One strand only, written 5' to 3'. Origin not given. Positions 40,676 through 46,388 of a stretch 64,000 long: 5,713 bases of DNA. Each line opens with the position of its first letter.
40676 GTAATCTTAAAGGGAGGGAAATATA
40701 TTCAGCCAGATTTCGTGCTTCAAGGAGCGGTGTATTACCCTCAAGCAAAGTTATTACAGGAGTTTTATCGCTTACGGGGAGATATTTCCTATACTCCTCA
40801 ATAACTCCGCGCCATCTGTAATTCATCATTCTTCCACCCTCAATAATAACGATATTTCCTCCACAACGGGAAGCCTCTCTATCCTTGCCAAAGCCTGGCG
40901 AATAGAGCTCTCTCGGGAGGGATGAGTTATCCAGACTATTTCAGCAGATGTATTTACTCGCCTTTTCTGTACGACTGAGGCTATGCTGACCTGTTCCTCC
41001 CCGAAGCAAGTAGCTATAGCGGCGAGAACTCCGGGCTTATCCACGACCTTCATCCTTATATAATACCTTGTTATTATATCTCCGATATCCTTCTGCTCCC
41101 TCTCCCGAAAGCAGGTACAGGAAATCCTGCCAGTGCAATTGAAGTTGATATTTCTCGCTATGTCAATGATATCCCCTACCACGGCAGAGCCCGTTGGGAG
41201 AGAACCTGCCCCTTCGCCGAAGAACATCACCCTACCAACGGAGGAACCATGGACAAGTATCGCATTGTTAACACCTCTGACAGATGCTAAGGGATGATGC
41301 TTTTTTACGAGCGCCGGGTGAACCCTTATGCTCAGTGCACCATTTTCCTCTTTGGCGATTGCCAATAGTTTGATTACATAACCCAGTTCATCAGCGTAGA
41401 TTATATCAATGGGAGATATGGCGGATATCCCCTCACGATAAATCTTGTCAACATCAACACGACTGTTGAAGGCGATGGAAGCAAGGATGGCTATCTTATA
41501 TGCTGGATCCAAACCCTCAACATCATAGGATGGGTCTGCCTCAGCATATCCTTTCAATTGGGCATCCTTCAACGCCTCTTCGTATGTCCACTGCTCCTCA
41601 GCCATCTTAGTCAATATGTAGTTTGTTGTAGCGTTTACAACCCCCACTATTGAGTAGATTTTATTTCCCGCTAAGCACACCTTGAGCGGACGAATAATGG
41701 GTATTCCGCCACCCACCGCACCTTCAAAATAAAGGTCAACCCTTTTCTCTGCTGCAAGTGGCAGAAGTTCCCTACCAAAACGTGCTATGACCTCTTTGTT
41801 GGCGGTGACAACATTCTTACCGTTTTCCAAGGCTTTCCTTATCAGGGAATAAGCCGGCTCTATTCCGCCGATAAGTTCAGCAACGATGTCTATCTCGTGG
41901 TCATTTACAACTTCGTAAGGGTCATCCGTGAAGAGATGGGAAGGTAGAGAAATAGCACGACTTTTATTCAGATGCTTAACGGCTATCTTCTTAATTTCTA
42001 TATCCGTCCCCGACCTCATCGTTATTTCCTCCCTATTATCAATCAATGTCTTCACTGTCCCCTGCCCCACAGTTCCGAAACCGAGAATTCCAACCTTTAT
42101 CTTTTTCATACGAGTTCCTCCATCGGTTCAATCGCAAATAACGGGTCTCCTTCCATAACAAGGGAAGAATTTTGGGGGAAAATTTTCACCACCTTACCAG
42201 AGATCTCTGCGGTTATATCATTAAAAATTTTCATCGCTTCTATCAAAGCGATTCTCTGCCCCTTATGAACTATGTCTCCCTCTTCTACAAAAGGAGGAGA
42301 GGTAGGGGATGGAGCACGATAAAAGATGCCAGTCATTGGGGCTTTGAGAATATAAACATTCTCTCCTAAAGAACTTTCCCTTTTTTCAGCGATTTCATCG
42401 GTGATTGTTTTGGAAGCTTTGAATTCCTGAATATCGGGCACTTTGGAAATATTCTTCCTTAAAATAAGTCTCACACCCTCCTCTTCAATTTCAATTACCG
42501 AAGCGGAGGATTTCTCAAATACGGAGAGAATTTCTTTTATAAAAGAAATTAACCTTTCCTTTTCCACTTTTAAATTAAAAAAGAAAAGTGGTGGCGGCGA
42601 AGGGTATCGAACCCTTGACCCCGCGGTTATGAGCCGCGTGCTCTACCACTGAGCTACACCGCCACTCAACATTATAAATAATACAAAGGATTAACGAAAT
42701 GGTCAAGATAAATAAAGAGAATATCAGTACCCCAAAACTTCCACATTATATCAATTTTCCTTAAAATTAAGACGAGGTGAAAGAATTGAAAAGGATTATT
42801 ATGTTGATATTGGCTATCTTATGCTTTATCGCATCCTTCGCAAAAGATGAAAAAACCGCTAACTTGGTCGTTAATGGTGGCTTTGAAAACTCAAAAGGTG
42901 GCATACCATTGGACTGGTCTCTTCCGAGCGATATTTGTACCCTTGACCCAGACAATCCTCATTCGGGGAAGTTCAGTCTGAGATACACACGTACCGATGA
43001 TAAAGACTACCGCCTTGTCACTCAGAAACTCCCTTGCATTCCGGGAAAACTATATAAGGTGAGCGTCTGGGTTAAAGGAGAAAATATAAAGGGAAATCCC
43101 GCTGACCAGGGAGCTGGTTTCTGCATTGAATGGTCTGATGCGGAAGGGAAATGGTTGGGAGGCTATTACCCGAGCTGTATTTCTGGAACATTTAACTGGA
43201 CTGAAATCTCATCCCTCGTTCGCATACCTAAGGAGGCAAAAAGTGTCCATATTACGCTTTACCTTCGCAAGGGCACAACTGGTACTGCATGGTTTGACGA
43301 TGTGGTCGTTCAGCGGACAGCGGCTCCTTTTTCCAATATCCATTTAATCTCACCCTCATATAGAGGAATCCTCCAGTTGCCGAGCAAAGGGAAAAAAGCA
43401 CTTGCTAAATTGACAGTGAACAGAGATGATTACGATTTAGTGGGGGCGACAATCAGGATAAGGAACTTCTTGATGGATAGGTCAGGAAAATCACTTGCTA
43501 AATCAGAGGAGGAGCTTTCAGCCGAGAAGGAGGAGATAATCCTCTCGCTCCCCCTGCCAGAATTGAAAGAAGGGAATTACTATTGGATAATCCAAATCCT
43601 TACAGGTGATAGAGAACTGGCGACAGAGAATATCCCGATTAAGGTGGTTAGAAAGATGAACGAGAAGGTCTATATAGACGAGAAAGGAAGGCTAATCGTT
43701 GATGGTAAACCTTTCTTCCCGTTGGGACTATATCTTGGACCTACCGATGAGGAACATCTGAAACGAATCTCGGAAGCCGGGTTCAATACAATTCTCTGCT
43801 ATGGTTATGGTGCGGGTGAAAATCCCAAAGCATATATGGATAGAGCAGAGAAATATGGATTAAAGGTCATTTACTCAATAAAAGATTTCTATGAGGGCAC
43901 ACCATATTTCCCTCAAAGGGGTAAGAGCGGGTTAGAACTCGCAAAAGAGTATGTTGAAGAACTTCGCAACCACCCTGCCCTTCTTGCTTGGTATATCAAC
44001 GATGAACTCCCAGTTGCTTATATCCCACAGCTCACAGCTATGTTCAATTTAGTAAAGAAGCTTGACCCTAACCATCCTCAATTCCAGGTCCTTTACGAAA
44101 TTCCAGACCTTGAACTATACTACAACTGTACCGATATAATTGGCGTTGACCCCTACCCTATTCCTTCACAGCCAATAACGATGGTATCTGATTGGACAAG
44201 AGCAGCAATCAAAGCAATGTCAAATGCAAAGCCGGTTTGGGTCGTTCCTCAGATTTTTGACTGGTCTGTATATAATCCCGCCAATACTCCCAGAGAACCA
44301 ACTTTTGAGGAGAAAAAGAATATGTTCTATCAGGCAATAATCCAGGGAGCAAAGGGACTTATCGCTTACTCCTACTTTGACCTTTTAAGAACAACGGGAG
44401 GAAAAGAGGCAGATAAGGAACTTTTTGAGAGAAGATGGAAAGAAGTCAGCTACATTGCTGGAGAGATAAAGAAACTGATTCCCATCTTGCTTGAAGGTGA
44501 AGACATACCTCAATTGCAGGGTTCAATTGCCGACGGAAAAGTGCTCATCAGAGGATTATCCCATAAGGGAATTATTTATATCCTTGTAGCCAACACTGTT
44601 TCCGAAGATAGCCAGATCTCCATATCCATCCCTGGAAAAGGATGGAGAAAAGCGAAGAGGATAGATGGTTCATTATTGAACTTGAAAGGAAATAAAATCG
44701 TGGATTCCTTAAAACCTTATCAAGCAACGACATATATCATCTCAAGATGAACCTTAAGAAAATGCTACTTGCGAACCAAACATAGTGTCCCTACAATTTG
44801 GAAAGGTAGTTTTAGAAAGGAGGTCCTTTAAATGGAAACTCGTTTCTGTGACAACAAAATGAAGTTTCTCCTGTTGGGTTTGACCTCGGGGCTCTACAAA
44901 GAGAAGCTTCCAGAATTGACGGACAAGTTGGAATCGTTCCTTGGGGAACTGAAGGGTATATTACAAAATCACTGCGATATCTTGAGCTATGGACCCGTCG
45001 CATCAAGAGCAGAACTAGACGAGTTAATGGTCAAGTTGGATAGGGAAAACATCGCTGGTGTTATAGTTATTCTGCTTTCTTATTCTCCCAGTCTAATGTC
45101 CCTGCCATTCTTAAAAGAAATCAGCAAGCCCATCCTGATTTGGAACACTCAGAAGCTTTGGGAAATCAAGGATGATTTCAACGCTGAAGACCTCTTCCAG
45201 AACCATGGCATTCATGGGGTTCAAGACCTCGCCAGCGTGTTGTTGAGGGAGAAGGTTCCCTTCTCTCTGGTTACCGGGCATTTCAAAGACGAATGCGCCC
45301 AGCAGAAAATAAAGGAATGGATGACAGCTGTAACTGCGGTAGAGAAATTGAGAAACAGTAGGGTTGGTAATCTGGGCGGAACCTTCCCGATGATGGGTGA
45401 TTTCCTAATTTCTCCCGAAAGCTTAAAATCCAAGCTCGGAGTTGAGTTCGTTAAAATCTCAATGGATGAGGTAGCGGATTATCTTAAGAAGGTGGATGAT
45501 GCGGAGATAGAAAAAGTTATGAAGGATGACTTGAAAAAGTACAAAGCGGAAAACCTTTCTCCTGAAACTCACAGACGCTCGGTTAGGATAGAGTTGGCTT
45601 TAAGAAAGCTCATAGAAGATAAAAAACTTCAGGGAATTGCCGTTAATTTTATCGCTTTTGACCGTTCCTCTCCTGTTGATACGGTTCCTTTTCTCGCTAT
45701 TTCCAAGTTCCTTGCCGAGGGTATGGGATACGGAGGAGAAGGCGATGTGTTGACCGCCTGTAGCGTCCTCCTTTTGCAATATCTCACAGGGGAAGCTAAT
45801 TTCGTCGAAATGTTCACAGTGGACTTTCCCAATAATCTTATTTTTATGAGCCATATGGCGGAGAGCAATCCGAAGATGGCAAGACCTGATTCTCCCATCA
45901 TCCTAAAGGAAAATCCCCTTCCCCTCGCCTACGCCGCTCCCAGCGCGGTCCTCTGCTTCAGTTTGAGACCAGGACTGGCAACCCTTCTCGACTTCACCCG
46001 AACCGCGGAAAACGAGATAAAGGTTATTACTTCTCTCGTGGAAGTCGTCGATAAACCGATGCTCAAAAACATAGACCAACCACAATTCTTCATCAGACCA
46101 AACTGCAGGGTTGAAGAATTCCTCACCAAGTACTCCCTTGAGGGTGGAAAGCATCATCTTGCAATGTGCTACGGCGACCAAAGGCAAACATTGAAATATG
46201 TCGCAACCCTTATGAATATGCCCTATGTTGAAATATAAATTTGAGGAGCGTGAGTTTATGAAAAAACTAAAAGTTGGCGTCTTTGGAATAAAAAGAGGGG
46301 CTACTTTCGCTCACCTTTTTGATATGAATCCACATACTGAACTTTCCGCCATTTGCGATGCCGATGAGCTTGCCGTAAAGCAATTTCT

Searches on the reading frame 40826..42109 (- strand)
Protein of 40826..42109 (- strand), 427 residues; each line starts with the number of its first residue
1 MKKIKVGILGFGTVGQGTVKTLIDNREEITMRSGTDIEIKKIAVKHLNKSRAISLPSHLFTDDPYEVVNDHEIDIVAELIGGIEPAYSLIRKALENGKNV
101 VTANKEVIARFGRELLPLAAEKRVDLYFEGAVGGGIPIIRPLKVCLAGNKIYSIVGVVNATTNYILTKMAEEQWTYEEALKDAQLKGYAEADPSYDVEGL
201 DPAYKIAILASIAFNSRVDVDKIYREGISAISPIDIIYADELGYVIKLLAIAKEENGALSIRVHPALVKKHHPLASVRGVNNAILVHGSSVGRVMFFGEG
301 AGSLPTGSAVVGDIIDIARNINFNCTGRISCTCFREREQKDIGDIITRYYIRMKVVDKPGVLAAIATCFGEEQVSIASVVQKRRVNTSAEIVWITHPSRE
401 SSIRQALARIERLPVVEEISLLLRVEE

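Call 26: search_protein_families(library=pfam, proteins=[window:40826-42109:-], max_evalue=0.001)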
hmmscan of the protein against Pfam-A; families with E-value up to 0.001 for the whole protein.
window:40826-42109:- (427 aa): 5 families
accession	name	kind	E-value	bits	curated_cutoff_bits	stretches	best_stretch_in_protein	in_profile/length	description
PF00742.24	Homoserine_dh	-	2.9e-64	216.5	22.9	1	137-315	1-173/173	Homoserine dehydrogenase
PF03447.22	NAD_binding_3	-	1.1e-17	65.2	24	1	10-129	1-116/116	Homoserine dehydrogenase, NAD binding domain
PF01842.31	ACT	-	4.9e-09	36.2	27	1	349-414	1-65/66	ACT domain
PF03435.24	Sacchrp_dh_NADP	-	0.0001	23.1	25.1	1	6-127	1-101/129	Saccharopine dehydrogenase NADP binding domain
PF22629.2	ACT_AHAS_ss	-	0.00027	21.5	27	1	352-416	2-65/67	AHAS small subunit-like ACT domain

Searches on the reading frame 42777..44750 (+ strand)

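Call 26: search_protein_families(library=pfam, proteins=[window:42777-44750:+], max_evalue=0.001)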
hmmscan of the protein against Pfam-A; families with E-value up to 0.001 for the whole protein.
window:42777-44750:+ (657 aa): 1 family
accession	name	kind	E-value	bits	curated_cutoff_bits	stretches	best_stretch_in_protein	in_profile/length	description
PF02018.23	CBM_4_9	-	5.3e-05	24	25.9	1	28-162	1-130/136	Carbohydrate binding domain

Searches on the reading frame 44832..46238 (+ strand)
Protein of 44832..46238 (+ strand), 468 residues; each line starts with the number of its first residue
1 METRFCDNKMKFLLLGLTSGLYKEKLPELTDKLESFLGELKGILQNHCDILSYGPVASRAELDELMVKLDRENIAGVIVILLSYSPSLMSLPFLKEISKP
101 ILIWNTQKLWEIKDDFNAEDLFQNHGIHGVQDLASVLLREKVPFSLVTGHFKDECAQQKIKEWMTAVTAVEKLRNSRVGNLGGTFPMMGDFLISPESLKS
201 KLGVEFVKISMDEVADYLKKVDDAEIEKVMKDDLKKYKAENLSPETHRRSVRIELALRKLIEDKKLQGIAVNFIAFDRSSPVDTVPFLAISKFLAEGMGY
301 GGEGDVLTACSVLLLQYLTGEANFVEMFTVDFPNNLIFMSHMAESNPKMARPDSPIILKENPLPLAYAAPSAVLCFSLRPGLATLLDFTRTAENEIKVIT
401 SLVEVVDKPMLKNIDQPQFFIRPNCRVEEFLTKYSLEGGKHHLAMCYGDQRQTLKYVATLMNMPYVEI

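Call 26: search_protein_families(library=pfam, proteins=[window:44832-46238:+], max_evalue=0.001)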
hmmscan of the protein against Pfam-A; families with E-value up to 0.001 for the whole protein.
window:44832-46238:+ (468 aa): 4 families
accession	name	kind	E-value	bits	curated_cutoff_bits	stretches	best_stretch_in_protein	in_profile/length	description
PF11762.14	Arabinose_Iso_C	-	2e-15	57.2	25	1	322-463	2-143/144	L-arabinose isomerase C-terminal domain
PF24856.1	AraA_central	-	2.3e-13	51.3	24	1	199-318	23-145/148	L-arabinose isomerase central domain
PF02610.21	AraA_N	-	9.5e-13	48.7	24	1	23-172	15-166/168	L-arabinose isomerase N-terminal domain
PF02952.23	Fucose_iso_C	-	0.00044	20.3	29.3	1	416-466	94-140/143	L-fucose isomerase, C-terminal domain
